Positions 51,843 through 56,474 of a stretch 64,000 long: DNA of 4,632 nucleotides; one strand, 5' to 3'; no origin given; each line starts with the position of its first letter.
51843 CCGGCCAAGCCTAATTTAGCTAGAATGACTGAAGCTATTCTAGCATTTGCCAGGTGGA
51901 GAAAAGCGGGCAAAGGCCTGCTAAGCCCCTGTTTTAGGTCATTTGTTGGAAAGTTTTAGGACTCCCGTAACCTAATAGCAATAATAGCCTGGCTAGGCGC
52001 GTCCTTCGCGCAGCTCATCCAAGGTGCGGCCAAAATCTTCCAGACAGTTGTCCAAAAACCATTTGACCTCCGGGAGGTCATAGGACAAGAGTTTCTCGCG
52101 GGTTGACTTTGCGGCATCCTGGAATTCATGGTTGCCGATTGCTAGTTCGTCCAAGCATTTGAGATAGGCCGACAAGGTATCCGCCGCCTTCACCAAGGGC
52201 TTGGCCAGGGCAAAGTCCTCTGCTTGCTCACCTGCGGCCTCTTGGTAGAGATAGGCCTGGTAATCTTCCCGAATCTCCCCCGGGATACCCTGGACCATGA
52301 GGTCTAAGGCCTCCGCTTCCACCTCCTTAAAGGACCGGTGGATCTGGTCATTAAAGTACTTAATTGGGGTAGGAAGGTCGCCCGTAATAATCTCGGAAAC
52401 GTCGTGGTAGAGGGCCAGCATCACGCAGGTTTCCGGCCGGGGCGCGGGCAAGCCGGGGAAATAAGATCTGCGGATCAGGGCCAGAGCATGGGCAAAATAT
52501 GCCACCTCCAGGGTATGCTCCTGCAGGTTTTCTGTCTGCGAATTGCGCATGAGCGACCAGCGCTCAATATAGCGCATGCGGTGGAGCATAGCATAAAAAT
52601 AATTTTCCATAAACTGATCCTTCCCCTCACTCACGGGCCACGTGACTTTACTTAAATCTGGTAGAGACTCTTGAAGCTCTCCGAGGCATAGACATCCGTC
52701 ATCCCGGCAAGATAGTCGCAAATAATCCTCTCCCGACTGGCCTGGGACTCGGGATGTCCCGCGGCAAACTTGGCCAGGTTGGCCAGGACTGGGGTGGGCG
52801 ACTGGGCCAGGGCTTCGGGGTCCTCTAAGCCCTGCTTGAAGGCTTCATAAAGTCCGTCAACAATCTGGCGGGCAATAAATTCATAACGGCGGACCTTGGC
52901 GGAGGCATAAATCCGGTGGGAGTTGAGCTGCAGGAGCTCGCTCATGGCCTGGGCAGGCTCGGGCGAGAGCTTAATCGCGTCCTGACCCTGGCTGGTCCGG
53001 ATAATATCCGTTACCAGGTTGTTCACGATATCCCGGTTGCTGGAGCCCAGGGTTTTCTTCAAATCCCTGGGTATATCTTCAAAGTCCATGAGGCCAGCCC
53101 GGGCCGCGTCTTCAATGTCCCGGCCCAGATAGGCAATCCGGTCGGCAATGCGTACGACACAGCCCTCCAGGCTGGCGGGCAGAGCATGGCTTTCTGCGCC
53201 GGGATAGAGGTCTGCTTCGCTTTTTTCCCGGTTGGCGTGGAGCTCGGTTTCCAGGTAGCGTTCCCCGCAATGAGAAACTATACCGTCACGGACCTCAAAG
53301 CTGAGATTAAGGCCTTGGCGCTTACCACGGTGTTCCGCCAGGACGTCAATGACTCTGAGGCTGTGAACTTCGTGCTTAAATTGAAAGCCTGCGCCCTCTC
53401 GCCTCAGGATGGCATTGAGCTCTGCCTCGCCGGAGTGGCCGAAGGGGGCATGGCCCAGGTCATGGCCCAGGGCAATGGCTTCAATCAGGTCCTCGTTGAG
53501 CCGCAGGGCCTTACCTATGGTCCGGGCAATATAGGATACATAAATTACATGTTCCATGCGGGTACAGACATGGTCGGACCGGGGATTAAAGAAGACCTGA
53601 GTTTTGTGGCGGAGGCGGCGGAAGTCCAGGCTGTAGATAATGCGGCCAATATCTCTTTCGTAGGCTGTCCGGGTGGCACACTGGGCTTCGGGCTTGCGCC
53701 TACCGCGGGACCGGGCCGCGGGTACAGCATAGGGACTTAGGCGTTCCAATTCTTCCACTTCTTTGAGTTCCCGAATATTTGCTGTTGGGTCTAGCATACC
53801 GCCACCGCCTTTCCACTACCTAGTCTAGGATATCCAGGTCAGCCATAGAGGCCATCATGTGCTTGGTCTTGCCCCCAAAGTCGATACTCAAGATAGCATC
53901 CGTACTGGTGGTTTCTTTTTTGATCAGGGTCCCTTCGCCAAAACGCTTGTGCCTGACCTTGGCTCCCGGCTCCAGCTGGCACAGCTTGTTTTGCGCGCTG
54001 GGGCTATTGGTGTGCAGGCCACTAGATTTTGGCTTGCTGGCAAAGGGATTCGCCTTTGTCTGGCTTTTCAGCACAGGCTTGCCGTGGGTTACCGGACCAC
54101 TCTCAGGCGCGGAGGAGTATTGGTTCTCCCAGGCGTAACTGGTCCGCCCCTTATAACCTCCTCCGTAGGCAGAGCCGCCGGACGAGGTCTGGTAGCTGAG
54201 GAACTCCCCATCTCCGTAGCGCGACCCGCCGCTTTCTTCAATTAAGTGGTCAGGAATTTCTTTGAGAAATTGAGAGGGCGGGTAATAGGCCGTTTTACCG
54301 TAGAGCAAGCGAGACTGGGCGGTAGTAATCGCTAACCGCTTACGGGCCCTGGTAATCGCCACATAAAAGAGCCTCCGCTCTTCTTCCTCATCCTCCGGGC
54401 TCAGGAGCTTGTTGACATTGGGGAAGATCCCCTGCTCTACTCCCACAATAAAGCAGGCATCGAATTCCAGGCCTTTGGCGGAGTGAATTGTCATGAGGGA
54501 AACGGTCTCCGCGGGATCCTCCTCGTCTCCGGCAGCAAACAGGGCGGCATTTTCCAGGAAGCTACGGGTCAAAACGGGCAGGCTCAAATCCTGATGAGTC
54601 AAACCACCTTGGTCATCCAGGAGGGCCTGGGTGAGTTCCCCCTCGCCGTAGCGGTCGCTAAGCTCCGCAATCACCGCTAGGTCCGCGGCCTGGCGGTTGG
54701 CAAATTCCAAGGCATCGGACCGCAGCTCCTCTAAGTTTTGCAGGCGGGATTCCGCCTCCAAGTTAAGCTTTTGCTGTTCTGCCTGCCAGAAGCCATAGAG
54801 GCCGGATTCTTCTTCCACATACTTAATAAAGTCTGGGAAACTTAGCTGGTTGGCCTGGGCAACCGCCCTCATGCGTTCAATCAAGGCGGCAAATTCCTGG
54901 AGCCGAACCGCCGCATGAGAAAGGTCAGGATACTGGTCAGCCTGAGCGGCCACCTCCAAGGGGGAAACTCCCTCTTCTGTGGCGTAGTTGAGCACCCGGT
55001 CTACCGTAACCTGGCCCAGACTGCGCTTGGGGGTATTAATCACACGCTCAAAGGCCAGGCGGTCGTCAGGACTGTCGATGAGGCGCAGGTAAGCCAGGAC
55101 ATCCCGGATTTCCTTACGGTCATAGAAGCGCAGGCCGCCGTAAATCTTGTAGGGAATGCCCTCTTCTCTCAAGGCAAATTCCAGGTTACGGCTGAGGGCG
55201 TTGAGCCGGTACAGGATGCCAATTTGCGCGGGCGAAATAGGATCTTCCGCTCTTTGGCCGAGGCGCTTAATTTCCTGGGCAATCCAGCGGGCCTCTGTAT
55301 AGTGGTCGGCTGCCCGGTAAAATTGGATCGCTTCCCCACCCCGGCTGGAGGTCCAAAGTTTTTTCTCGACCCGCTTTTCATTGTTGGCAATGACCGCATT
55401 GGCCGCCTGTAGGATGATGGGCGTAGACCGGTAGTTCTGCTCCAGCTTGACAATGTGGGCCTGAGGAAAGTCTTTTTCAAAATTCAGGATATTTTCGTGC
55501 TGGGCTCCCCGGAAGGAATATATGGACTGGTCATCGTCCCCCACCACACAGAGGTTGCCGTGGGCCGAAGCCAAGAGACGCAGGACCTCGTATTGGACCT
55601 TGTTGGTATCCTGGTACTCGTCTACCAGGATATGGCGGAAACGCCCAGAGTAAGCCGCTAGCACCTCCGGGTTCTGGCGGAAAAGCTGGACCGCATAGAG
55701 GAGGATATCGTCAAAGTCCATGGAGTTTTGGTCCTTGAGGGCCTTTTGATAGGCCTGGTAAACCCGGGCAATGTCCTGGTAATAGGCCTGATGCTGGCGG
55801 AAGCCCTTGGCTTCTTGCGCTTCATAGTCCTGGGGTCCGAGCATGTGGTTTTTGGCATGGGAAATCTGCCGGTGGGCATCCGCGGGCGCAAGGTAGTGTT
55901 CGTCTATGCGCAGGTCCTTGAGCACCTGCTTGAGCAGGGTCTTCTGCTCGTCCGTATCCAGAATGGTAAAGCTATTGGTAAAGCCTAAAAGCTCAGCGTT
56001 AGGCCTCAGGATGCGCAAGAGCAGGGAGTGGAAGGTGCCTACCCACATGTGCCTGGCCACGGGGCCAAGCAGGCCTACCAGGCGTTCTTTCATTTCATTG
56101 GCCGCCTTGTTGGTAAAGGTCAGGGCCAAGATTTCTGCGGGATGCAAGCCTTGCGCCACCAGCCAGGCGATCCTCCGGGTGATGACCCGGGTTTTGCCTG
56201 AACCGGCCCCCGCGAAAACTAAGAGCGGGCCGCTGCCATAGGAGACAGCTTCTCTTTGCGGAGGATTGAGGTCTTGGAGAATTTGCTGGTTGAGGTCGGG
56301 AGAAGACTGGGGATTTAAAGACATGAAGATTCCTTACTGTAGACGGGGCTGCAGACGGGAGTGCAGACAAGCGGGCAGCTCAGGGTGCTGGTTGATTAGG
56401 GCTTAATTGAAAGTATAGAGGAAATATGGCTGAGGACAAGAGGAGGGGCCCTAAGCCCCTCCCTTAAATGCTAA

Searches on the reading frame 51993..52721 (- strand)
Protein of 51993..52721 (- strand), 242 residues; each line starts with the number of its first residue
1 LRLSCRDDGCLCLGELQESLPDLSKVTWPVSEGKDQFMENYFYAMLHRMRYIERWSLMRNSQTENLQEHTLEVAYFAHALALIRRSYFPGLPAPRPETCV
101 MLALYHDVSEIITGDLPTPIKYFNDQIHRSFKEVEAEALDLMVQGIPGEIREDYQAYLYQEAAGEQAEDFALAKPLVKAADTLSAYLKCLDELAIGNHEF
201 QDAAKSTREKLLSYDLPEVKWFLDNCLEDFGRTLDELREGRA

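Call 60: search_protein_families(library=pfam, proteins=[window:51993-52721:-], max_evalue=0.001)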
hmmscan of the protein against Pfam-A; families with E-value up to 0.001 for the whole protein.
window:51993-52721:- (242 aa): 3 families
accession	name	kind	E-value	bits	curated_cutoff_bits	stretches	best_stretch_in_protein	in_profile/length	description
PF12917.13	YfbR-like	-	3.1e-65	219.7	25.9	1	42-230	2-182/182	5'-deoxynucleotidase YfbR-like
PF13023.12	HD_3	-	2.8e-10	40.8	22.5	1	48-191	3-133/165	HD domain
PF01966.28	HD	-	1.4e-07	32.3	22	1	68-185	3-115/116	HD domain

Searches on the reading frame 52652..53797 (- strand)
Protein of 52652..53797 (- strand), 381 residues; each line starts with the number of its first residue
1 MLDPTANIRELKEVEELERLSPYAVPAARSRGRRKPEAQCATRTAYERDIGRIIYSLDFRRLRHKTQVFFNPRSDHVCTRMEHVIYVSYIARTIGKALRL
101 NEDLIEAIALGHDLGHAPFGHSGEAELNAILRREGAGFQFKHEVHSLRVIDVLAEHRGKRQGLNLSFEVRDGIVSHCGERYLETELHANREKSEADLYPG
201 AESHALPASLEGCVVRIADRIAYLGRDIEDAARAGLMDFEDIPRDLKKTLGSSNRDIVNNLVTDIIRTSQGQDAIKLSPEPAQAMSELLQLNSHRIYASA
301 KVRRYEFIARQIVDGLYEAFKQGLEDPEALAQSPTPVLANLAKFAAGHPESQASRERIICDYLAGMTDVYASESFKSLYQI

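Call 60: search_protein_families(library=pfam, proteins=[window:52652-53797:-], max_evalue=0.001)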
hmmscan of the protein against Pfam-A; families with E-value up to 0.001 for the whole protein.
window:52652-53797:- (381 aa): 2 families
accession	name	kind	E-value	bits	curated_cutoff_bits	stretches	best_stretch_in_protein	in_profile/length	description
PF13286.11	HD_assoc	-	5.1e-14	53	22.2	1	275-376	1-90/91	Phosphohydrolase-associated domain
PF01966.28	HD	-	5.2e-12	46.5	22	1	80-223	1-115/116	HD domain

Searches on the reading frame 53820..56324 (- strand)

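Call 60: search_protein_families(library=pfam, proteins=[window:53820-56324:-], max_evalue=0.001)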
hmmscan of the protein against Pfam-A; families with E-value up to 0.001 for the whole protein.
window:53820-56324:- (834 aa): 7 families
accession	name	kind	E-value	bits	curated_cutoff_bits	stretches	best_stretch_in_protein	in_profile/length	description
PF00580.27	UvrD-helicase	-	1.2e-92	310.9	23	1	19-287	1-271/271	UvrD/REP helicase N-terminal domain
PF13361.12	UvrD_C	-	1.2e-72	245.7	25.6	1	292-670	1-349/350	UvrD-like helicase C-terminal domain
PF13245.12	AAA_19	-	9.7e-24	84.5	25.1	1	23-272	1-134/134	AAA domain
PF13538.12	UvrD_C_2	-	8.7e-10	38.8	27.4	1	609-666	3-51/52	UvrD-like helicase C-terminal domain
PF01443.25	Viral_helicase1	-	5.7e-07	30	21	0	610-667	179-227/228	Viral superfamily 1 RNA helicase core domain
PF13604.12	AAA_30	-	2.3e-05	24.6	27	0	19-82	2-66/191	AAA domain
PF21196.3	PcrA_UvrD_tudor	-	2.7e-05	24.4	23.9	1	787-828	2-44/48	PcrA/UvrD tudor domain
